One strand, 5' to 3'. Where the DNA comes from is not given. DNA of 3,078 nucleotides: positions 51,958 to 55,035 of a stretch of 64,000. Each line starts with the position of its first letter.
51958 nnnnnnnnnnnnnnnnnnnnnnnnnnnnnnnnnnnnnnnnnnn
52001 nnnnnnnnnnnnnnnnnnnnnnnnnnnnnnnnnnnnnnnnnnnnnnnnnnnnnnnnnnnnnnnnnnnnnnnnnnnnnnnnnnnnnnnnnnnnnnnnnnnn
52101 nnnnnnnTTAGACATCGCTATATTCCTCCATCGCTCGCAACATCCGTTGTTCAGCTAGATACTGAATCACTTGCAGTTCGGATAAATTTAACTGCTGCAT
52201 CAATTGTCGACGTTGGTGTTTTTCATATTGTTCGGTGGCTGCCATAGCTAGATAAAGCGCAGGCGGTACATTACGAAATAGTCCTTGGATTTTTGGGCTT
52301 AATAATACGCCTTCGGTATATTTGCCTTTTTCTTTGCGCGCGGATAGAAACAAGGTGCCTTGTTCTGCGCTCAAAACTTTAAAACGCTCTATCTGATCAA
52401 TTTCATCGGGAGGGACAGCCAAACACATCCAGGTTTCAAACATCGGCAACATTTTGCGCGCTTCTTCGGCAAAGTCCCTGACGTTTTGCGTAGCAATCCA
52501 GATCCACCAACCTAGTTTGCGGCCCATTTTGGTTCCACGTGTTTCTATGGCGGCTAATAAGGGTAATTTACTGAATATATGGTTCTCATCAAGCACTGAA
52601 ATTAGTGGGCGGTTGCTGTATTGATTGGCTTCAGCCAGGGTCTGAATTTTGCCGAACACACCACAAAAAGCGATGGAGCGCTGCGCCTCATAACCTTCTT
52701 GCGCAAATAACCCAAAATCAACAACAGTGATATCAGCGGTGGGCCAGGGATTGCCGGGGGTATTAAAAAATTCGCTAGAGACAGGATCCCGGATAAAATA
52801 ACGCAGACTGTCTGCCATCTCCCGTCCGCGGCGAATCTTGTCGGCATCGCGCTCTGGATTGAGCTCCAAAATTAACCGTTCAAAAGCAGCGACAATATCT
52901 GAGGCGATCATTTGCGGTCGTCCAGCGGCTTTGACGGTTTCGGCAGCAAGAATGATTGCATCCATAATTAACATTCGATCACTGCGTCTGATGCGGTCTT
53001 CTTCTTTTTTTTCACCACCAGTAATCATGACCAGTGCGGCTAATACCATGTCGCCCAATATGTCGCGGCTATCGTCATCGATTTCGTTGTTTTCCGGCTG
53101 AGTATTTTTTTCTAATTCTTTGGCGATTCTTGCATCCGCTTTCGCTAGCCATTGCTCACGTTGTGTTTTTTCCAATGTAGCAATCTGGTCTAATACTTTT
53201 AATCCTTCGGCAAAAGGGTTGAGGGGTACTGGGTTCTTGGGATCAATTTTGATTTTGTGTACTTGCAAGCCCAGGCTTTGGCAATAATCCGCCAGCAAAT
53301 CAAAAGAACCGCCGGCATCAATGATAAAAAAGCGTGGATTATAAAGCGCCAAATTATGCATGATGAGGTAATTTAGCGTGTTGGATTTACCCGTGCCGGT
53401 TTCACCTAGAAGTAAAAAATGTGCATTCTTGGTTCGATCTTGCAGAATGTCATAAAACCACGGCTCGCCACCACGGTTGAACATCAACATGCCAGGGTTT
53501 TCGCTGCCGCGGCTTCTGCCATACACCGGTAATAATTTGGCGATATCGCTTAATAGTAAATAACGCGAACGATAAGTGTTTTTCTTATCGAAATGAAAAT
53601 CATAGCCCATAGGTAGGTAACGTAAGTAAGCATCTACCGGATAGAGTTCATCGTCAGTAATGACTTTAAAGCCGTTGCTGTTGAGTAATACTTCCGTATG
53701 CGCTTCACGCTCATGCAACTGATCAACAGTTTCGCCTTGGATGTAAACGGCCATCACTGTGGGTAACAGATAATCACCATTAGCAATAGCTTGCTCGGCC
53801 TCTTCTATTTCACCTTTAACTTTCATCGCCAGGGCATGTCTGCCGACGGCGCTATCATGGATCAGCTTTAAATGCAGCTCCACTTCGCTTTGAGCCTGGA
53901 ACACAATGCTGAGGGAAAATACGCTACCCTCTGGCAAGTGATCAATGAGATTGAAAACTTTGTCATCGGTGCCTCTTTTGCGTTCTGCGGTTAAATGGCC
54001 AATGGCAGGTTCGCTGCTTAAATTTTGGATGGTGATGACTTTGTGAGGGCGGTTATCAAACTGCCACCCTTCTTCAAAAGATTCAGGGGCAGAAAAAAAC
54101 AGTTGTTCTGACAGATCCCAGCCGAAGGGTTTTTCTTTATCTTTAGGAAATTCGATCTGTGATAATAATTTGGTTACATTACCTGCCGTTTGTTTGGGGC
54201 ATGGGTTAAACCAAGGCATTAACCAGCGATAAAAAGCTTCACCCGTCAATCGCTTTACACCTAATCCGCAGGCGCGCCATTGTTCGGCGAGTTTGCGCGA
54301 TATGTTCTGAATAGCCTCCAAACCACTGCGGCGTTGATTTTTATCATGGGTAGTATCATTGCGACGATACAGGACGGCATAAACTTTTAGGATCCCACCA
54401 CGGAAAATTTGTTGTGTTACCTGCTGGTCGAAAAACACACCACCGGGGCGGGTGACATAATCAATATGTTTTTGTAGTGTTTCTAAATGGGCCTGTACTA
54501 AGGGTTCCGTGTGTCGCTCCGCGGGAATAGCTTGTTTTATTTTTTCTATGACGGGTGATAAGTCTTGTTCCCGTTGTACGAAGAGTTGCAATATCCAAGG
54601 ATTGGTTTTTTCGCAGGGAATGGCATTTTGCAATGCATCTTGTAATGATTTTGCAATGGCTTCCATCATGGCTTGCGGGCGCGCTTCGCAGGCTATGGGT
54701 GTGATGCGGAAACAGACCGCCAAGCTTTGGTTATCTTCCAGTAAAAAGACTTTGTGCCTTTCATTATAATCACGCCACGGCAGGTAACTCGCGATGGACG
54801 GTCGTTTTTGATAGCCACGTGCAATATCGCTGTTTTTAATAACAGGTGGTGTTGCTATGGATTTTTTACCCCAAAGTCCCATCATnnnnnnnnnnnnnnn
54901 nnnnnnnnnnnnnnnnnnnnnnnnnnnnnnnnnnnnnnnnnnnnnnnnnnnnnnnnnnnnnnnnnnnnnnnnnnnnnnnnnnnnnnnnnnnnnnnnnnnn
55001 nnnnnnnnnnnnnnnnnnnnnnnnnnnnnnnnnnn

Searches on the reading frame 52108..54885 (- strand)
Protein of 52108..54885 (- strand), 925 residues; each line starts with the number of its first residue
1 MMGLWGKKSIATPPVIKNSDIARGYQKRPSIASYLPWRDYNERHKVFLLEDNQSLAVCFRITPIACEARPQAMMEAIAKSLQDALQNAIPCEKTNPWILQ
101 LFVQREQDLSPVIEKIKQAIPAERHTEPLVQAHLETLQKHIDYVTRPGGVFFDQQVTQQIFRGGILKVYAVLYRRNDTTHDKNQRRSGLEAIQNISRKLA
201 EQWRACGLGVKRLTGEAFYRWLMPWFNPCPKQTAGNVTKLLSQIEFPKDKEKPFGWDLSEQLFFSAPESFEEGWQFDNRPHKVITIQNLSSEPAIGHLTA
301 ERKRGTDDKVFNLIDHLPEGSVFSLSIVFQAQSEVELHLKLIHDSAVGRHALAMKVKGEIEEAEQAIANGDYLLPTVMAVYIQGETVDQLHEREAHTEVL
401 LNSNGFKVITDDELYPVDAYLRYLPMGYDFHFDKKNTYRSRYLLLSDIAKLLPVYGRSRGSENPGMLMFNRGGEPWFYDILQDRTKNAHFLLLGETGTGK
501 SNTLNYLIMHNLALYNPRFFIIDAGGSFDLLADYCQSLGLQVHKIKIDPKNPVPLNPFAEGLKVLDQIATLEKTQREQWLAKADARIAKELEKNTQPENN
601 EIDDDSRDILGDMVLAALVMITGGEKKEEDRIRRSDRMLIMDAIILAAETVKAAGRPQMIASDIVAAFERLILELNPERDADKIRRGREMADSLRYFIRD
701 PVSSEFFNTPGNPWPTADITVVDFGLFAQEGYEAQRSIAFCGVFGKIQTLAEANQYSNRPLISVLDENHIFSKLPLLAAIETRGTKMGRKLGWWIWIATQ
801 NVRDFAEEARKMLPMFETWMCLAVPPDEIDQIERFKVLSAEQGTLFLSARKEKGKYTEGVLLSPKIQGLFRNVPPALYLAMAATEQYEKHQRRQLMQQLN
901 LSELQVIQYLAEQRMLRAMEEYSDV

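Call 7: search_protein_families(library=pfam, proteins=[window:52108-54885:-], max_evalue=0.001)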
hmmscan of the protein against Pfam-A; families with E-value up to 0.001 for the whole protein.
window:52108-54885:- (925 aa): 6 families
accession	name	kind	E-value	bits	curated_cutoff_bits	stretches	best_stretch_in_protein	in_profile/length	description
PF11130.14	TraC_F_IV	-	2e-65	221.7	28.1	1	31-428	1-375/375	TraC protein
PF01935.23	DUF87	-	6.2e-07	30.2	23.2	1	488-641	24-159/220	Helicase HerA, central domain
PF12846.13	AAA_10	-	1.3e-06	28.2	27.5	0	484-527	18-60/362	AAA-like domain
PF01580.24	FtsK_SpoIIIE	-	2.8e-06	27.4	24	1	482-525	33-80/221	FtsK/SpoIIIE family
PF10412.15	TrwB_AAD_bind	-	0.00023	20.6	20.5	1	483-558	11-71/387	Type IV secretion-system coupling protein DNA-binding domain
PF19044.6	P-loop_TraG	-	0.0006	19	25.8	0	483-559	25-95/413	TraG P-loop domain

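Call 81: search_dna_similar(query=window:52108-54885:-, collection=plasmids, mode=protein, max_rows=12)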
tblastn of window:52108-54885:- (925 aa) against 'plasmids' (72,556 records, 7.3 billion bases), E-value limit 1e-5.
Records with a match: 502; places in all: 505; records where one place covers at least 80% of the query: 100.
Best place of each record, by identity: <60% 502.
By first word of the organism name: Pseudomonas 158; Providencia 59; Citrobacter 58; Klebsiella 28; Proteus 26; Vibrio 20; Aeromonas 15; Escherichia 14; Pantoea 13; Yersinia 12; and 45 more.
By predicted mobility (MOB-suite, as given by PLSDB): conjugative 235; non-mobilizable 182; mobilizable 85.
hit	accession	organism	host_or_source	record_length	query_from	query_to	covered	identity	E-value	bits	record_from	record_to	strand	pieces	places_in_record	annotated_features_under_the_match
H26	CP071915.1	Ralstonia solanacearum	Pogostemon cablin,Single strain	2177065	6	913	98%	37.8%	3e-179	583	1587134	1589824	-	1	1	conjugative transfer ATPase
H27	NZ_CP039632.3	Pseudomonas veronii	Bacterial culture,sediment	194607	25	913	96%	38.2%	1e-175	573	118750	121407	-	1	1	conjugative transfer ATPase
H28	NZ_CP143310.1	Methylophaga thalassica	cell culture,A deep sea sediment sample ...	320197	3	923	100%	36.6%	0e+0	615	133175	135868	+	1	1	conjugative transfer ATPase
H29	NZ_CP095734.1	Methylophaga pinxianii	pure culture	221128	4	913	98%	36.8%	0e+0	618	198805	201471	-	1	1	conjugative transfer ATPase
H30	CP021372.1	Rhizobium sp. ACO-34A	Agave americana L.,cell ...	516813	15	913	97%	37.1%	6e-175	571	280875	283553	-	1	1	conjugative transfer ATPase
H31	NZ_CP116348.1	Enterobacter ludwigii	strawberry,pure cluture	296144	6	913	98%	36.7%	8e-173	565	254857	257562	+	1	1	conjugative transfer ATPase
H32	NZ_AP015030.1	Pseudomonas putida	-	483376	25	913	96%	37.4%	8e-177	576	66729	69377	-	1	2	conjugative transfer ATPase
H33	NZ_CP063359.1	Stutzerimonas stutzeri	Homo sapiens,Cerebrospinal ...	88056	15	913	97%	36.9%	4e-175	571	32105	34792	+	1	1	conjugative transfer ATPase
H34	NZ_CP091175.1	Stutzerimonas stutzeri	cell culture,wwtp active sludge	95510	19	913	97%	36.8%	1e-175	573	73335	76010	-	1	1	conjugative transfer ATPase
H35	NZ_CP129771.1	Klebsiella pneumoniae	Homo sapiens,whole organism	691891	7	925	99%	35.8%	5e-178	580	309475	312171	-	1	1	conjugative transfer ATPase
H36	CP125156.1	Klebsiella pneumoniae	-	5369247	7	925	99%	35.8%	5e-178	580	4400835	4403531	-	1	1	conjugative transfer ATPase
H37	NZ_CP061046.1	Salmonella enterica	bacterial culture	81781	6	924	99%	35.7%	3e-166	545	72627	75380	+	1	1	conjugative transfer ATPase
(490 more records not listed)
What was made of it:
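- Closest known: Defence-gene hotspots of ICEs and conjugative plasmids. Different: A different ICE family (MPF-G type, T4SS ATPase at most 38% identical to plasmid ones, call 81).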
